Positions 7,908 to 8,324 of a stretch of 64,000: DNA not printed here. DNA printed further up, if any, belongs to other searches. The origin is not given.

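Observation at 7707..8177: Two more paralogs of the small TM protein in tandem (39 aa each) in one 700-bp intergenic region, separated by a terminator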

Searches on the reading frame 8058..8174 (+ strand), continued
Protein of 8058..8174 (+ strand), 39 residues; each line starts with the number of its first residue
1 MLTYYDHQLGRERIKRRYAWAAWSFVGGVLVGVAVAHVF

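Call 80: search_protein_families(library=pfam, alignment_id=A7, max_evalue=10)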
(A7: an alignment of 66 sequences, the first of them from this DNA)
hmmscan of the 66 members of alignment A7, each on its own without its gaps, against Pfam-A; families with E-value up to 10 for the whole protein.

A. member 1, seq(39 aa): 0 families

B. families by the number of members that match (of 66 scanned): 25 families
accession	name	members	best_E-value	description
PF11239.13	DUF3040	4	0.044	Protein of unknown function (DUF3040)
PF20128.4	DUF6518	2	0.0013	Family of unknown function (DUF6518)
PF07264.17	EI24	2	0.022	Sulfate transporter CysZ/Etoposide-induced protein 2.4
PF19382.4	DUF5957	1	0.0048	Family of unknown function (DUF5957)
PF05433.20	Rick_17kDa_Anti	1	0.0094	Glycine zipper 2TM domain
PF10247.14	Romo1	1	0.03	Reactive mitochondrial oxygen species modulator 1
PF19455.4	DUF5993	1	0.034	Family of unknown function (DUF5993)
PF10953.13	DUF2754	1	0.069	Protein of unknown function (DUF2754)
PF19624.4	DUF6129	1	0.085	Family of unknown function (DUF6129)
PF08541.16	ACP_syn_III_C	1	0.09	3-Oxoacyl-[acyl-carrier-protein (ACP)] synthase III C terminal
PF11893.13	DUF3413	1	0.092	Domain of unknown function (DUF3413)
PF00902.23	TatC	1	0.092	Sec-independent protein translocase protein (TatC)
PF13903.11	Claudin_2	1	0.1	PMP-22/EMP/MP20/Claudin tight junction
PF11833.13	CPP1-like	1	0.1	Protein CHAPERONE-LIKE PROTEIN OF POR1-like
PF13163.11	DUF3999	1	0.12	Protein of unknown function (DUF3999)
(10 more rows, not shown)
